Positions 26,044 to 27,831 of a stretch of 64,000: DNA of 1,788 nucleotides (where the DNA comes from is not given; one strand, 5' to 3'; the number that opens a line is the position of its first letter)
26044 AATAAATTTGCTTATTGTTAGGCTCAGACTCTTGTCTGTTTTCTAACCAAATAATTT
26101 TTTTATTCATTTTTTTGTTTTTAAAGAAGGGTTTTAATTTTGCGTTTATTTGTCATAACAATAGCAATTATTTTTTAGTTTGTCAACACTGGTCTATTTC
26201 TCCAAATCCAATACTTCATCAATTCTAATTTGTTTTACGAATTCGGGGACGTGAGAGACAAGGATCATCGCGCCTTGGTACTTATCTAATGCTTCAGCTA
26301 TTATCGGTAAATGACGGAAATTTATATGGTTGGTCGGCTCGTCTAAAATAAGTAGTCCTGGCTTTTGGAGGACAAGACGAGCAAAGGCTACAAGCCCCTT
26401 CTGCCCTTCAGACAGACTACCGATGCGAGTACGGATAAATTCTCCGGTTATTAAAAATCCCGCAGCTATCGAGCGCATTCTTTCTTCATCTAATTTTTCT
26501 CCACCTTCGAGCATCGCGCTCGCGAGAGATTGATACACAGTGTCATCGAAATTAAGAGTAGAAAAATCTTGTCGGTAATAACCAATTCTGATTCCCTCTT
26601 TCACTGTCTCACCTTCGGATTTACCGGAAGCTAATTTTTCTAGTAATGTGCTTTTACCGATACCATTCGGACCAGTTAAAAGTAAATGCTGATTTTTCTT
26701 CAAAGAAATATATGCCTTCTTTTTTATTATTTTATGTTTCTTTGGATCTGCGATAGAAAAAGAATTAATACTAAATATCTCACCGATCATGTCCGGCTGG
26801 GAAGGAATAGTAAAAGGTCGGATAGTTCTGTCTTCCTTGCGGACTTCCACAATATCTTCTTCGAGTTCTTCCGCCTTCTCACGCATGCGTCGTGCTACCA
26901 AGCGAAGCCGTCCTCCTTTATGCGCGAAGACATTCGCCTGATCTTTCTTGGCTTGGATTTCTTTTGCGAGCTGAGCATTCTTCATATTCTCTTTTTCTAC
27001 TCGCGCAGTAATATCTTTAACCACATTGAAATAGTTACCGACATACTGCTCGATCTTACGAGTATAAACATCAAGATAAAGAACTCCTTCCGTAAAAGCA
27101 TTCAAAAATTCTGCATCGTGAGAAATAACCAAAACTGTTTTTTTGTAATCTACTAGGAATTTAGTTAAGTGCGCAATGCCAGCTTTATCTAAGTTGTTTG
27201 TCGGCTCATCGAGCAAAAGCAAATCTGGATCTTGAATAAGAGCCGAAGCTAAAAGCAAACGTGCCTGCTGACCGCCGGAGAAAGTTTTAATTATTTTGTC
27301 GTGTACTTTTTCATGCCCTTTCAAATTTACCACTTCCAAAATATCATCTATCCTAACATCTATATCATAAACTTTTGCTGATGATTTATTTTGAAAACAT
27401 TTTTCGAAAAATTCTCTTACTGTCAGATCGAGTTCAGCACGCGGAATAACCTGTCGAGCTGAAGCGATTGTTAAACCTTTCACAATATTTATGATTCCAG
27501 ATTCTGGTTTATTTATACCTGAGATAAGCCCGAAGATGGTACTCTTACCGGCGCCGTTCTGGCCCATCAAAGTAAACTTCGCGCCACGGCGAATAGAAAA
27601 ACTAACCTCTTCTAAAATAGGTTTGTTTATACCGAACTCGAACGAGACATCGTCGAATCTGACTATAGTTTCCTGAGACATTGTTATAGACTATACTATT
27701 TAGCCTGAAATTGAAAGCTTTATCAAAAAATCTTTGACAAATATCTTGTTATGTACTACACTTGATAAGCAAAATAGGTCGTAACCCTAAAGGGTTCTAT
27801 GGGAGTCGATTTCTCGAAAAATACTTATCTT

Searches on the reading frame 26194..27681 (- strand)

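Call 11: search_protein_families(library=pfam, proteins=[window:26194-27681:-], max_evalue=0.00001)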
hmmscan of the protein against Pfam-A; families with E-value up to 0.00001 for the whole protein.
window:26194-27681:- (495 aa): 6 families
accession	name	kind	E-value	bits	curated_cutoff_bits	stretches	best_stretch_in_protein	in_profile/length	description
PF00005.33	ABC_tran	-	7.9e-46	156.5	25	2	23-162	1-137/137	ABC transporter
PF13304.12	AAA_21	-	1.3e-16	62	27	0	419-481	234-302/304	AAA domain, putative AbiEii toxin, Type IV TA system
PF02463.25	SMC_N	-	4.7e-10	39.7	40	0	133-196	136-205/220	RecF/RecN/SMC N terminal domain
PF13555.12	AAA_29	-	1.4e-08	34.7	27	0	325-347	17-39/61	P-loop containing region of AAA domain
PF13401.12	AAA_22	-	5.7e-06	27.1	27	0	329-404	4-73/130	AAA domain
PF03193.22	RsgA_GTPase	-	6.6e-06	26.5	30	0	328-354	104-131/174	RsgA GTPase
